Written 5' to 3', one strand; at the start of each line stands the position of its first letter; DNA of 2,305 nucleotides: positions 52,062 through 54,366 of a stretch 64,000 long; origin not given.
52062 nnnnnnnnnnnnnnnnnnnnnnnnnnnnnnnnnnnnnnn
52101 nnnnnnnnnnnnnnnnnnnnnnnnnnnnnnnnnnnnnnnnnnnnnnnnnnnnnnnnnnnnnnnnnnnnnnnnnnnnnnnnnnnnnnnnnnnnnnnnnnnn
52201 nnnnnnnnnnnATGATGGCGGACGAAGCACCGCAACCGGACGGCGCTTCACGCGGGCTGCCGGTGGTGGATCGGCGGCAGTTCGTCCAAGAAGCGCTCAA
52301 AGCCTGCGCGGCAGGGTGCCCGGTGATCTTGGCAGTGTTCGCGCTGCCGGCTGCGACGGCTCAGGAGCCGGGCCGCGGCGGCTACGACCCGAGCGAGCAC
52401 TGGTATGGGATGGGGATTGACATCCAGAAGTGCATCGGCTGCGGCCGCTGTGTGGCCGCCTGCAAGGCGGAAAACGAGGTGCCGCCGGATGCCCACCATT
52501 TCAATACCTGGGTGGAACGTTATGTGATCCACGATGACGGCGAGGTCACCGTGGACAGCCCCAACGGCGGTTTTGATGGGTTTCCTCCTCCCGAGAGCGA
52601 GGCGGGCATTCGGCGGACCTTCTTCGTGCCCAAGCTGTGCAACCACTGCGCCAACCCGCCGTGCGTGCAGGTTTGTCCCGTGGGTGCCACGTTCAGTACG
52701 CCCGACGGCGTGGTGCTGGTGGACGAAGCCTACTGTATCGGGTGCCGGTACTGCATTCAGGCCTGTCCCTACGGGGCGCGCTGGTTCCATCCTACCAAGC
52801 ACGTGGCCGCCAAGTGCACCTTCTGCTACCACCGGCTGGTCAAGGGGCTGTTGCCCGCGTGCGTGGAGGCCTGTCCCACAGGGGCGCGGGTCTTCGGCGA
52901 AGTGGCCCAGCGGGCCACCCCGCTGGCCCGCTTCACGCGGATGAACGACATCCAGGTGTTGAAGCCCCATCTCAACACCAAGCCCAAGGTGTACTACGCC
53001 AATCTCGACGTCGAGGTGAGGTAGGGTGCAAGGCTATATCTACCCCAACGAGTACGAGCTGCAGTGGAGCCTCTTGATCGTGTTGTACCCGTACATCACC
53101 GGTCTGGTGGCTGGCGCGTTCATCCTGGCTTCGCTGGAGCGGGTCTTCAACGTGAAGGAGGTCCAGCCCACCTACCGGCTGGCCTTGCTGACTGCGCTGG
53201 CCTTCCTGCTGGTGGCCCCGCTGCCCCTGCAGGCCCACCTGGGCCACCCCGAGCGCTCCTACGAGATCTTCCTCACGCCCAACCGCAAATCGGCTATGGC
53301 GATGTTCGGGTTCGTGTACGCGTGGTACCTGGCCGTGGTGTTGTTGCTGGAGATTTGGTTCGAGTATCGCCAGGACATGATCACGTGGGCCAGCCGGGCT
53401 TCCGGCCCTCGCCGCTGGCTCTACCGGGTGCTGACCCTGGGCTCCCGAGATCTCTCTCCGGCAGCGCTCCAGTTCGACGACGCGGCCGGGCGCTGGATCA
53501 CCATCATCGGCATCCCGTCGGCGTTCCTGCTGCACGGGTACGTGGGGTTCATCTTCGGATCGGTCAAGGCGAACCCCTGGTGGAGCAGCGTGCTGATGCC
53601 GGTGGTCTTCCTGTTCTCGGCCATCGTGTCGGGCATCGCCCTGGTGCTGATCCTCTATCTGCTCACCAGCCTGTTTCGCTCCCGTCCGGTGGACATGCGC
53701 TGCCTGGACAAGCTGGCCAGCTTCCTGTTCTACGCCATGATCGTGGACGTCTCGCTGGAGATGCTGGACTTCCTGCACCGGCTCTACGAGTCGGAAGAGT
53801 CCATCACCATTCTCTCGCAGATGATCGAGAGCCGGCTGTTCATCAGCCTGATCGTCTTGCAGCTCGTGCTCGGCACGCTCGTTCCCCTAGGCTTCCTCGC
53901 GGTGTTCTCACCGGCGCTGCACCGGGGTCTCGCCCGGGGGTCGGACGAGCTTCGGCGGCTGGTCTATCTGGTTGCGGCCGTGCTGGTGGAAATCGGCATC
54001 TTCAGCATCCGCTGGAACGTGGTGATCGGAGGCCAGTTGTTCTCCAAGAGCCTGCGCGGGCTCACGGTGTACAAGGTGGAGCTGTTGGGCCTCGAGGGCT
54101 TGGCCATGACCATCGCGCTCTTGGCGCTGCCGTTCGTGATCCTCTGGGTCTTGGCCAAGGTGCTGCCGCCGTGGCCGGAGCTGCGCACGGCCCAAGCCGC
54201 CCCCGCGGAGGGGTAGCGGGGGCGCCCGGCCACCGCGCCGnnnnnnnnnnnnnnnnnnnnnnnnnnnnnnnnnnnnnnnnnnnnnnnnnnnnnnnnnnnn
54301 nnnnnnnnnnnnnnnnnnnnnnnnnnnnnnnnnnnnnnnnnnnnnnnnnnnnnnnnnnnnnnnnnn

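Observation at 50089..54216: Locus B: Cyc2-like fused cytochrome-porin followed by an anchored octaheme cytochrome and an NrfC/NrfD quinone module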

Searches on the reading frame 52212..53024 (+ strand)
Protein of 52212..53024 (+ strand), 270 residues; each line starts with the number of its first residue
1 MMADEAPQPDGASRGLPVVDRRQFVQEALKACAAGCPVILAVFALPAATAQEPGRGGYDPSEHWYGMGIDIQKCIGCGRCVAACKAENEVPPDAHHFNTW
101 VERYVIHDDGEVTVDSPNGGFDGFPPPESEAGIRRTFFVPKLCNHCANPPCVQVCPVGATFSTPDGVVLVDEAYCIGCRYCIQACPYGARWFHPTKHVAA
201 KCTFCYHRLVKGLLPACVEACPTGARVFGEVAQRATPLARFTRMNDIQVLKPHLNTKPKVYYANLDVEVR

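Call 3: search_protein_families(library=pfam, proteins=[window:52212-53024:+], max_evalue=0.01)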
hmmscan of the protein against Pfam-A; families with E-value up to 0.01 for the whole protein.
window:52212-53024:+ (270 aa): 14 families
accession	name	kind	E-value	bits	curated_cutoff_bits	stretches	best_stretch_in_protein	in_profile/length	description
PF13247.11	Fer4_11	-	3.4e-27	95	26.2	1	136-230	3-99/100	4Fe-4S dicluster domain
PF12838.12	Fer4_7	-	2.6e-18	66.6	27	4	73-159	1-52/52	4Fe-4S dicluster domain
PF12837.12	Fer4_6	-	7.1e-14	51.4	25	2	167-189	1-23/24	4Fe-4S binding domain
PF13187.11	Fer4_9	-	2e-13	50.5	27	4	73-159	1-51/52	4Fe-4S dicluster domain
PF00037.32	Fer4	-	1.7e-12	47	21.1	2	169-189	2-22/24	4Fe-4S binding domain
PF13237.11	Fer4_10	-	2.3e-12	47.1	25.5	3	139-186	5-53/53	4Fe-4S dicluster domain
PF12797.12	Fer4_2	-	1.6e-10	40.7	24.5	2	67-86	3-22/22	4Fe-4S binding domain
PF12798.12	Fer4_3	-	8.6e-09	36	27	1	175-189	1-15/15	4Fe-4S binding domain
PF13183.11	Fer4_8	-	7.3e-06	26.9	27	2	31-86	10-66/68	4Fe-4S dicluster domain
PF14697.11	Fer4_21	-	4.4e-05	24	35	1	69-86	3-20/59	4Fe-4S dicluster domain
PF13484.11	Fer4_16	-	7.1e-05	23.9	30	0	175-189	2-16/66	4Fe-4S double cluster binding domain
PF12800.12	Fer4_4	-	0.0001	22.7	24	0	72-85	2-15/17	4Fe-4S binding domain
PF13534.11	Fer4_17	-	0.00014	22.8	22.2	0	69-85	41-57/61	4Fe-4S dicluster domain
PF25160.1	LdpA_Fe-S-bd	-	0.00014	22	27.6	1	148-188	6-41/49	LdpA Fe-S cluster-binding domain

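Call 4: search_protein_families(library=ncbifam, proteins=[window:52212-53024:+], max_evalue=0.01)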
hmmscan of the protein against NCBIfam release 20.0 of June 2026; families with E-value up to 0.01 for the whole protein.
window:52212-53024:+ (270 aa): 62 families (the best 25 are shown)
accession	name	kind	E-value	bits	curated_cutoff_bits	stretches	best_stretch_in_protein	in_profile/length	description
NF011569.0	PRK14993.1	equivalog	1.3e-59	201.7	416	2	137-266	94-225/244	tetrathionate reductase subunit TtrB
NF045797.1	DsrO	equivalog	5.7e-53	179.7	200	2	136-263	96-234/235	sulfate reduction electron transfer complex DsrMKJOP subunit DsrO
NF041715.1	arsenate_red_ArrB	equivalog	4.2e-44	150.8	450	3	196-263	158-225/233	arsenate respiratory reductase iron-sulfur subunit ArrB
TIGR03149.1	cyt_nit_nrfC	equivalog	2.3e-42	144.9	377.6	2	138-262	89-215/225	cytochrome c nitrite reductase Fe-S protein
TIGR03478.1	DMSO_red_II_bet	subfamily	3.3e-35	121.5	480.7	1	136-263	124-253/321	DMSO reductase family type II enzyme, iron-sulfur subunit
NF008134.0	PRK10882.1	equivalog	9.1e-34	117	263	1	20-233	3-210/329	hydrogenase 2 operon protein HybA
TIGR02951.1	DMSO_dmsB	equivalog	5.1e-32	111.1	214.1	1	65-232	2-154/161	DMSO/selenate family reductase complex B subunit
NF045715.1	sulf_resp_HmcB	equivalog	1.2e-30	106.7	420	1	33-231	11-198/307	sulfate respiration complex iron-sulfur protein HmcB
NF041782.1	mnquin_red_QrcC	equivalog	3.2e-29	102.3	400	3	136-193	58-119/239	menaquinone reductase iron-sulfur cluster-binding subunit QrcC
NF042979.1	EthbenzDh_ebdB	equivalog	1.1e-28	100.1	740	1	137-263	147-275/354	ethylbenzene dehydrogenase subunit beta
TIGR01582.1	FDH-beta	equivalog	2.3e-26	92.6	334.7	1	69-230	26-181/283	formate dehydrogenase subunit beta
TIGR01660.1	narH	equivalog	5e-24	84.6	524.05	1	138-236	178-277/492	nitrate reductase subunit beta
NF038355.1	FDH3_beta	equivalog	8.7e-21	74.8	240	1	142-205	53-121/180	formate dehydrogenase FDH3 subunit beta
NF009451.0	PRK12809.1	equivalog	2.3e-17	62.5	1154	1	140-226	53-134/639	formate-dependent uric acid utilization protein YgfT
NF045766.1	PhenlGlyoxDHPadI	equivalog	1.8e-14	53.3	700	1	141-233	53-140/443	NADH-dependent phenylglyoxylate dehydrogenase subunit beta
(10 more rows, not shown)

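Call 40: search_solved_structures(query=window:52212-53024:+, max_evalue=0.00001)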
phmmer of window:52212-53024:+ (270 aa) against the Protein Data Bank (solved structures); distinct sequences matched with E-value up to 0.00001: 25.
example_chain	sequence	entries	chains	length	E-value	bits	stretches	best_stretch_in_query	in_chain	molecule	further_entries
2vpw_B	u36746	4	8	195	7.3e-50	173.2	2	138-265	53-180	NRFC PROTEIN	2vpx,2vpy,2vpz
6cz7_B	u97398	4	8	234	1.1e-36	129.9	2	137-194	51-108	4Fe-4S ferredoxin, iron-sulfur binding domain protein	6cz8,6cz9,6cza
2ivf_B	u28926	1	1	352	2.8e-31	112.2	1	137-263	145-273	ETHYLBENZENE DEHYDROGENASE BETA-SUBUNIT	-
4ydd_B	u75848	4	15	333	2e-25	93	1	135-263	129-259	DMSO reductase family type II enzyme, iron-sulfur subunit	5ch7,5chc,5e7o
1q16_B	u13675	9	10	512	1.7e-23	86.7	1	137-240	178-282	Respiratory nitrate reductase 1 beta chain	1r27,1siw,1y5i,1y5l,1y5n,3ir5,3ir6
1y4z_B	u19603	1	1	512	5.3e-23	85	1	137-240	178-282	Respiratory nitrate reductase 1 beta chain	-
3egw_B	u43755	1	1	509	1.3e-22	83.8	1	137-240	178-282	Respiratory nitrate reductase 1 beta chain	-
4v4c_B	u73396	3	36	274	8.3e-22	81.1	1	65-265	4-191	Pyrogallol hydroxytransferase small subunit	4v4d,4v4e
6btm_B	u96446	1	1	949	1.4e-20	77.1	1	62-193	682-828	Alternative Complex III subunit B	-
1kqf_B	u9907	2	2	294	3.9e-19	72.3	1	69-231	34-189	FORMATE DEHYDROGENASE, NITRATE-INDUCIBLE, IRON-SULFUR SUBUNIT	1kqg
7b04_A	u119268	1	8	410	4.4e-19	72.2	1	126-263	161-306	Nitrite oxidoreductase subunit B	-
8k9e_B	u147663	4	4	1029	1.2e-16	64.2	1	58-194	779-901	Fe-S-cluster-containing hydrogenase components 1-like protein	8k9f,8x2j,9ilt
9mqx_E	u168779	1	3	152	4.2e-16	62.4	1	139-226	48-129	Fe-S-cluster-containing hydrogenase subunit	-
30gj_B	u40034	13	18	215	1.2e-15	60.8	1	69-234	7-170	Formate dehydrogenase, beta subunit, putative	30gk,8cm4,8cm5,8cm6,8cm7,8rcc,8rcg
8rc8_B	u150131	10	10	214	1.6e-15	60.5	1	69-234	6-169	Formate dehydrogenase, beta subunit, putative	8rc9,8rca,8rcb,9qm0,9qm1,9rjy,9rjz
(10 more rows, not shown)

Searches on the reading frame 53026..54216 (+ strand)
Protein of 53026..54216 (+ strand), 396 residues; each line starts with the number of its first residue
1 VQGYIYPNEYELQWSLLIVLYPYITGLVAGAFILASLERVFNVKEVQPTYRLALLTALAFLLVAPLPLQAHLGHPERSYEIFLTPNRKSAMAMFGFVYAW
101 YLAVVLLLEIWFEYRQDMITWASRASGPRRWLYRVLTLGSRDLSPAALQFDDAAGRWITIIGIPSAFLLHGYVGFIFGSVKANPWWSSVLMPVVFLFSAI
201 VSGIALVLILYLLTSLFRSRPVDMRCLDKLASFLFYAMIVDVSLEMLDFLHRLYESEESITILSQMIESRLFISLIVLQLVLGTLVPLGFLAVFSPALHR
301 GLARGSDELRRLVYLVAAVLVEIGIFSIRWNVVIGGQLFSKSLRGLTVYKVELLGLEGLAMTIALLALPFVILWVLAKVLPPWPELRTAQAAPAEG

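Call 3: search_protein_families(library=pfam, proteins=[window:53026-54216:+], max_evalue=0.01)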
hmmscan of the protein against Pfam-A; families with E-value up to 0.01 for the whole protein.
window:53026-54216:+ (396 aa): 1 family
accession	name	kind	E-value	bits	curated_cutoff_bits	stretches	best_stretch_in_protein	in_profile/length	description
PF03916.19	NrfD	-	9.3e-35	121.2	25.8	1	10-339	7-311/313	Polysulphide reductase, NrfD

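Call 4: search_protein_families(library=ncbifam, proteins=[window:53026-54216:+], max_evalue=0.01)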
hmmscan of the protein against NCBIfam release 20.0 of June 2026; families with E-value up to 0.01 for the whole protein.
window:53026-54216:+ (396 aa): 6 families
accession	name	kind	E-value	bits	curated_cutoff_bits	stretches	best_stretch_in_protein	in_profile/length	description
TIGR03148.1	cyt_nit_nrfD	equivalog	4.5e-11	42.6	347.6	1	11-338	7-313/316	cytochrome c nitrite reductase subunit NrfD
NF045798.1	DsrP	equivalog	8.1e-11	41.9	350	1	158-249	153-242/346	sulfate reduction electron transfer complex DsrMKJOP subunit DsrP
NF011568.0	PRK14992.1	equivalog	1.4e-05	24.7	314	1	11-367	16-318/341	tetrathionate reductase subunit TtrC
NF008133.1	PRK10881.1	equivalog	7.3e-05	22.4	450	1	25-278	62-292/377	Ni/Fe-hydrogenase cytochrome b subunit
NF045714.1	sulf_resp_HmcC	equivalog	0.001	18.4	550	1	26-213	52-217/376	sulfate respiration complex protein HmcC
NF041784.1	mnquin_red_QrcD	equivalog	0.0012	18.2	570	1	14-107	55-148/408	menaquinone reductase integral membrane subunit QrcD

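Call 41: search_solved_structures(query=window:53026-54216:+, max_evalue=0.01)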
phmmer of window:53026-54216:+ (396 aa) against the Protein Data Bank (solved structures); distinct sequences matched with E-value up to 0.01: 0.
